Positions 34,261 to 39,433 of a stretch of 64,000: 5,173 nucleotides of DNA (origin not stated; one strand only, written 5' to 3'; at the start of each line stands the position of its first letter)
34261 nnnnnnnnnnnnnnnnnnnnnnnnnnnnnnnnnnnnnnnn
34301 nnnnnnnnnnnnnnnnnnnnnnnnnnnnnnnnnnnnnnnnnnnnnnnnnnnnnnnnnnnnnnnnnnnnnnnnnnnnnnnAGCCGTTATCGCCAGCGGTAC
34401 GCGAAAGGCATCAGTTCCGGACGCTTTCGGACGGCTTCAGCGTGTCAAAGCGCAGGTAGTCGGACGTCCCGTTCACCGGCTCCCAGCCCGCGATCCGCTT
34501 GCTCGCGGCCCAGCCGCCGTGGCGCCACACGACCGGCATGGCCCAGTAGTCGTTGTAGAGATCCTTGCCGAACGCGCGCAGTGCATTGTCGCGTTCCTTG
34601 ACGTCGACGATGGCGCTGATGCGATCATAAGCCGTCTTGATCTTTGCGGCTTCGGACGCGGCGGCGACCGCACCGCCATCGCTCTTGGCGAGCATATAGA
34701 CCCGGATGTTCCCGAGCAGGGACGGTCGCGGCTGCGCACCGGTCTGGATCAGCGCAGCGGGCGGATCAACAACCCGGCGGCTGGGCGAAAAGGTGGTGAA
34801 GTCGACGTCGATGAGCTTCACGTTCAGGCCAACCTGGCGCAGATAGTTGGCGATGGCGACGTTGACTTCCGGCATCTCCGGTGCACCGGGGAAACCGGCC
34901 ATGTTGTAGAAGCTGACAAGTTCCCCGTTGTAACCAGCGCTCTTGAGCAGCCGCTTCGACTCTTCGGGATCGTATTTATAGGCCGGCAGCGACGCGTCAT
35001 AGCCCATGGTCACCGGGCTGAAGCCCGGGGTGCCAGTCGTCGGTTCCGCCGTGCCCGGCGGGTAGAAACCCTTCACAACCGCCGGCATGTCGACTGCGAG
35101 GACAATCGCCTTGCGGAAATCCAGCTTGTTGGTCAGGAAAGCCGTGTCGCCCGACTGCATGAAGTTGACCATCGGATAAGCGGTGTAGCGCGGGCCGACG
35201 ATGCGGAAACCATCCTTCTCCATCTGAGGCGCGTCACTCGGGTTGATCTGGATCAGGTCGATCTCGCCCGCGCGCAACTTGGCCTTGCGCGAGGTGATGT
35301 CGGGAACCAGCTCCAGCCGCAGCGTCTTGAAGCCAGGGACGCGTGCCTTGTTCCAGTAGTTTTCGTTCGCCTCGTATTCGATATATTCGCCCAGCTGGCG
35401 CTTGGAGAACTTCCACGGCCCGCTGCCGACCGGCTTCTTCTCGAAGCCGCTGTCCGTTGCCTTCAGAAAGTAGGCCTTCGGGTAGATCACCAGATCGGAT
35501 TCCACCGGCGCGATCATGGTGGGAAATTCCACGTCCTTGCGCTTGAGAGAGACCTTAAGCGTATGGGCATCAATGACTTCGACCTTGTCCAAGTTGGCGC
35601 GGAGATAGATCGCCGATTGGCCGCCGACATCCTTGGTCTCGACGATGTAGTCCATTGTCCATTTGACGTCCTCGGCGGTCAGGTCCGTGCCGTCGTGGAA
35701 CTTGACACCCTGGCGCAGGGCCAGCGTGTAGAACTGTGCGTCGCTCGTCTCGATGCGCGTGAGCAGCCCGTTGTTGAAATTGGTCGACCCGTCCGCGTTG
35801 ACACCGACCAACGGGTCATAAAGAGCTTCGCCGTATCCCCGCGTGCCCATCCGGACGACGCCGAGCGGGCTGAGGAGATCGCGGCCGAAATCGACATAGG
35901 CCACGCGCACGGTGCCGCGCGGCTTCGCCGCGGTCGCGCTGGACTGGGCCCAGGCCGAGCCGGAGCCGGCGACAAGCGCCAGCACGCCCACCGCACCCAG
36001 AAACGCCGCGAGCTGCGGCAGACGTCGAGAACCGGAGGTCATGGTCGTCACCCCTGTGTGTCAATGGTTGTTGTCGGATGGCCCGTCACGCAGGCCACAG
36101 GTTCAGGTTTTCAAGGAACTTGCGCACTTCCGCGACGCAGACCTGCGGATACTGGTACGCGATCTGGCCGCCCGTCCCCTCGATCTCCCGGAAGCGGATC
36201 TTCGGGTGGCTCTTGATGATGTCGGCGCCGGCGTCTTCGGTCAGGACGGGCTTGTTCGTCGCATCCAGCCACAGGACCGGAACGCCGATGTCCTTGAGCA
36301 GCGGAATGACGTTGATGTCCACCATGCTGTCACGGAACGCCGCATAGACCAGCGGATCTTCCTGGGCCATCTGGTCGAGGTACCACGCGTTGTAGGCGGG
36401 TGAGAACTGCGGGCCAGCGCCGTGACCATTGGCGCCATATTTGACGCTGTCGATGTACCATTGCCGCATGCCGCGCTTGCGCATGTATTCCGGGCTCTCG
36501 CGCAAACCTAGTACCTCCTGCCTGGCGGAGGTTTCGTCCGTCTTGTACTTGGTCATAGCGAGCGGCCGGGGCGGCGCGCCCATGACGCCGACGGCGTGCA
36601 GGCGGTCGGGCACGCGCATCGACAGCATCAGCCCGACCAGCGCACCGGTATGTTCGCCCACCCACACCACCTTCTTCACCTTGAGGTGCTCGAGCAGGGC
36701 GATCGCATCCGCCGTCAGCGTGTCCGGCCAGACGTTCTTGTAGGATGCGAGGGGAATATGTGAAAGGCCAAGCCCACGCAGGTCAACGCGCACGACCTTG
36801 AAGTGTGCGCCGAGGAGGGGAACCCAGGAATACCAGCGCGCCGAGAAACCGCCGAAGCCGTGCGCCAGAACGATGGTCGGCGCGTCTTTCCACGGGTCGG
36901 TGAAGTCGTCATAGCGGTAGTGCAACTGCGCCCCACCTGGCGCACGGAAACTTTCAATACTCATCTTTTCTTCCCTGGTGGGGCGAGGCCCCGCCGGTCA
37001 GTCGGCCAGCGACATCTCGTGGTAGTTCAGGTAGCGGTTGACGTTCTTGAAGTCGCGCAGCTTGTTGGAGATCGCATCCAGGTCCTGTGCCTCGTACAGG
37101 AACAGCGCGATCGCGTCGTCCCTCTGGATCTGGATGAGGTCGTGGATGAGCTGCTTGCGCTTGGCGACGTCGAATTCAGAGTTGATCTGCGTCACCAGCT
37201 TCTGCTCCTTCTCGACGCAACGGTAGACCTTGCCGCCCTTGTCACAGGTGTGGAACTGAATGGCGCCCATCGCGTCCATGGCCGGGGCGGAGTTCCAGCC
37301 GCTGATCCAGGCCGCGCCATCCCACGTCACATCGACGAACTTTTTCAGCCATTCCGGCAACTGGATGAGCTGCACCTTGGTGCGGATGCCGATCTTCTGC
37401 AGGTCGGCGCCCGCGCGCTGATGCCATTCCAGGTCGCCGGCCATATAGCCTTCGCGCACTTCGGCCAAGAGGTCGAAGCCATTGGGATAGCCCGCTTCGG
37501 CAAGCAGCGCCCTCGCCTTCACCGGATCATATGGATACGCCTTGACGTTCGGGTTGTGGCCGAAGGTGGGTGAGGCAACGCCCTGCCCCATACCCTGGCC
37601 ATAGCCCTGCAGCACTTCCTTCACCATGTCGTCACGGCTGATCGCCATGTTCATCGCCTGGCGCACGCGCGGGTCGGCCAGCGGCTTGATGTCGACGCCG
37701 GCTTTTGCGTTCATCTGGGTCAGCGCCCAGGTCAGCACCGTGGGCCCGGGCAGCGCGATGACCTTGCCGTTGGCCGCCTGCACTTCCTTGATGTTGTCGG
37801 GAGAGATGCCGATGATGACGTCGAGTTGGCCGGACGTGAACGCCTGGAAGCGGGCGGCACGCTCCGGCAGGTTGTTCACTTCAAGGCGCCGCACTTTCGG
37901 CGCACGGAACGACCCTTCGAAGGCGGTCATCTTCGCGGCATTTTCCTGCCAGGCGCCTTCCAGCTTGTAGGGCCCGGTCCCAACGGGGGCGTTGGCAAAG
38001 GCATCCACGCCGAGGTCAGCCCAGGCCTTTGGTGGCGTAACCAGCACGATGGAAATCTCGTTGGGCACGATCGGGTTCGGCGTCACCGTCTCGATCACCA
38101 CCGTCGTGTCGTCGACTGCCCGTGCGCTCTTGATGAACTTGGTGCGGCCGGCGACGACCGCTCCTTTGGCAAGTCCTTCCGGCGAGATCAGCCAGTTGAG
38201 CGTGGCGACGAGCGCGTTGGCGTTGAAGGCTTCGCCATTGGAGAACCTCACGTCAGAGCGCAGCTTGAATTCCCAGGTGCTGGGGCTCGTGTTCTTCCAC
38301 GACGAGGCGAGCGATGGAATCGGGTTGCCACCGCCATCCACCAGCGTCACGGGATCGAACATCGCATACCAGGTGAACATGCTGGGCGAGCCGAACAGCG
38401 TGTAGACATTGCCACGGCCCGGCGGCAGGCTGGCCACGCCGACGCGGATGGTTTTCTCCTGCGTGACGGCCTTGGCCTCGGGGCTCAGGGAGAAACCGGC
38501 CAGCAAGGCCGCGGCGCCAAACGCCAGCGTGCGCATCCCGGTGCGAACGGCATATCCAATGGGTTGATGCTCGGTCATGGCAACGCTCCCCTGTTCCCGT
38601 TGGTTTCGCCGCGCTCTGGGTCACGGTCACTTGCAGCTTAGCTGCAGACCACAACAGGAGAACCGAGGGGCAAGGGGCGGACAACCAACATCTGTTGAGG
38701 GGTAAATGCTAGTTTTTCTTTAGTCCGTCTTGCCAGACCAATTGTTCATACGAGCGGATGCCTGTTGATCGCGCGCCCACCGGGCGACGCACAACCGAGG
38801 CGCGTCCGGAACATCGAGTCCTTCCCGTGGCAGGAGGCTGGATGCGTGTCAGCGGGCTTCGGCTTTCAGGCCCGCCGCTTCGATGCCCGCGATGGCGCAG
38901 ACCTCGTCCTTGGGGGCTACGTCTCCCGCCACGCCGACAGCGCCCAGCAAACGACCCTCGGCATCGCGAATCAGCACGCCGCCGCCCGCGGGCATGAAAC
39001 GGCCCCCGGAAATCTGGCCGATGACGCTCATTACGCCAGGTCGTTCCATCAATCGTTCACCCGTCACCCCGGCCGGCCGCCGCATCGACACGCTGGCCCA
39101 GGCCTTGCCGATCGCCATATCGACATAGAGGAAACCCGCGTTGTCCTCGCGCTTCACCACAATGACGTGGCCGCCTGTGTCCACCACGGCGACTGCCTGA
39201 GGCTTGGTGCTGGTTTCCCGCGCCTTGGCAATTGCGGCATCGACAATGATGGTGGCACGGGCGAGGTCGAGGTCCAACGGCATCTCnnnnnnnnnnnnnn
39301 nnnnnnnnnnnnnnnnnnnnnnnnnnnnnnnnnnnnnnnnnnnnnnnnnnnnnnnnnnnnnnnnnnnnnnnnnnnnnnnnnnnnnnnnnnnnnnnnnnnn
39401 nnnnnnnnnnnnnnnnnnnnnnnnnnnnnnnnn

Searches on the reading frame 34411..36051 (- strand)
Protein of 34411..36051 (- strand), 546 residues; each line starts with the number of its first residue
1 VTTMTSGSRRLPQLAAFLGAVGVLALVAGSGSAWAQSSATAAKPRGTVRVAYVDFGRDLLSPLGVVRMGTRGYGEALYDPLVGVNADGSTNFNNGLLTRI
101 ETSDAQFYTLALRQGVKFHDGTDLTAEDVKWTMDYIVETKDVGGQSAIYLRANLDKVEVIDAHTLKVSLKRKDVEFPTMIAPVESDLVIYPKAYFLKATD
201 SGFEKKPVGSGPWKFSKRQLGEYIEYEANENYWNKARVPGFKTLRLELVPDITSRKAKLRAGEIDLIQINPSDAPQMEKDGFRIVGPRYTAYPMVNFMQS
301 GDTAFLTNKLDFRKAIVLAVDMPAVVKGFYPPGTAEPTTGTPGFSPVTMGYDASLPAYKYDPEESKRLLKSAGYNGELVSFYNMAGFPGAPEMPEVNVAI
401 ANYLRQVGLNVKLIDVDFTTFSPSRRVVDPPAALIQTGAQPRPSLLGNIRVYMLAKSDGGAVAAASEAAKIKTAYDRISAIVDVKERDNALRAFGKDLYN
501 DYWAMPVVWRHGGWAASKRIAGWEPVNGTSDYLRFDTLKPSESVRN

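Call 56: search_protein_families(library=pfam, proteins=[window:34411-36051:-])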
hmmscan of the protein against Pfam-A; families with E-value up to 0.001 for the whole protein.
window:34411-36051:- (546 aa): 1 family
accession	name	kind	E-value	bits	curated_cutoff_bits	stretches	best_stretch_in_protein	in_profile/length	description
PF00496.27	SBP_bac_5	-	1e-64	219.5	32.4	1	94-440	4-349/368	Bacterial extracellular solute-binding proteins, family 5 Middle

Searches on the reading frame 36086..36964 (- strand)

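Call 54: search_protein_families(library=pfam, proteins=[window:36086-36964:-])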
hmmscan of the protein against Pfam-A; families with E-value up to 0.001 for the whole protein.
window:36086-36964:- (292 aa): 3 families
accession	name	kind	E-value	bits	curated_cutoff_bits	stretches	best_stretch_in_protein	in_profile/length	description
PF00561.26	Abhydrolase_1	-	2e-14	54.3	25.8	1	29-134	1-103/245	alpha/beta hydrolase fold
PF12697.13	Abhydrolase_6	-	4.8e-13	50.7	26.3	1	31-265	1-203/217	Alpha/beta hydrolase family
PF12146.15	Hydrolase_4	-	0.00012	21.9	27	1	30-125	6-104/239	Serine aminopeptidase, S33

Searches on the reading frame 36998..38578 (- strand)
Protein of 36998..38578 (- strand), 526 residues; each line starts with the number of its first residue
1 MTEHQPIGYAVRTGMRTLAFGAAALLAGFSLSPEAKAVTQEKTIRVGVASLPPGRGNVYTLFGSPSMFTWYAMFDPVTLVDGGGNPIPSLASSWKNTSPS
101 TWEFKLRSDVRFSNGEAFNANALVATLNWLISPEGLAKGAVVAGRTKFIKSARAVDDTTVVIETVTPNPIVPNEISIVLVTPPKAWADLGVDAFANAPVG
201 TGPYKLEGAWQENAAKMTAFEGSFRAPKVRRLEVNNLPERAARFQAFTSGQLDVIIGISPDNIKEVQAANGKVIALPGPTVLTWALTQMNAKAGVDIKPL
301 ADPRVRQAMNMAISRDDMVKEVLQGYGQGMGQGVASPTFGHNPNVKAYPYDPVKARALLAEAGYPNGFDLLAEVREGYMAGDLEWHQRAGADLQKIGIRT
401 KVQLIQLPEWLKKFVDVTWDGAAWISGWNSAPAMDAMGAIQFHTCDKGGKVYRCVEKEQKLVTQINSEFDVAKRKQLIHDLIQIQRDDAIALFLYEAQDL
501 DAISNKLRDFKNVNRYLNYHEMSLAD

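Call 56: search_protein_families(library=pfam, proteins=[window:36998-38578:-])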
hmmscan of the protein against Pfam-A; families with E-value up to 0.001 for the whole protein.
window:36998-38578:- (526 aa): 1 family
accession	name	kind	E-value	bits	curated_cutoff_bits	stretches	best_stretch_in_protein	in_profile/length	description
PF00496.27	SBP_bac_5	-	7.2e-65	219.9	32.4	1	86-442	2-360/368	Bacterial extracellular solute-binding proteins, family 5 Middle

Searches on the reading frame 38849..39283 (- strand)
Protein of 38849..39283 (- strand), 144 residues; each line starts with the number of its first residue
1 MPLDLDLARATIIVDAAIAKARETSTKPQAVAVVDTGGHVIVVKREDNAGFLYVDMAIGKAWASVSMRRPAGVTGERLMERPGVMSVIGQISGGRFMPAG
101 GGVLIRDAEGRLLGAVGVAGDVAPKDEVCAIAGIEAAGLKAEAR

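Call 54: search_protein_families(library=pfam, proteins=[window:38849-39283:-])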
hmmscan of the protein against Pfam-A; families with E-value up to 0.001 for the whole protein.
window:38849-39283:- (144 aa): 1 family
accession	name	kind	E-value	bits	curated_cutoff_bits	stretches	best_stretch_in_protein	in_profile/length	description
PF03928.20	HbpS-like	-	5e-27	94.9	25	1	5-135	1-128/128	Haem degrading protein HbpS-like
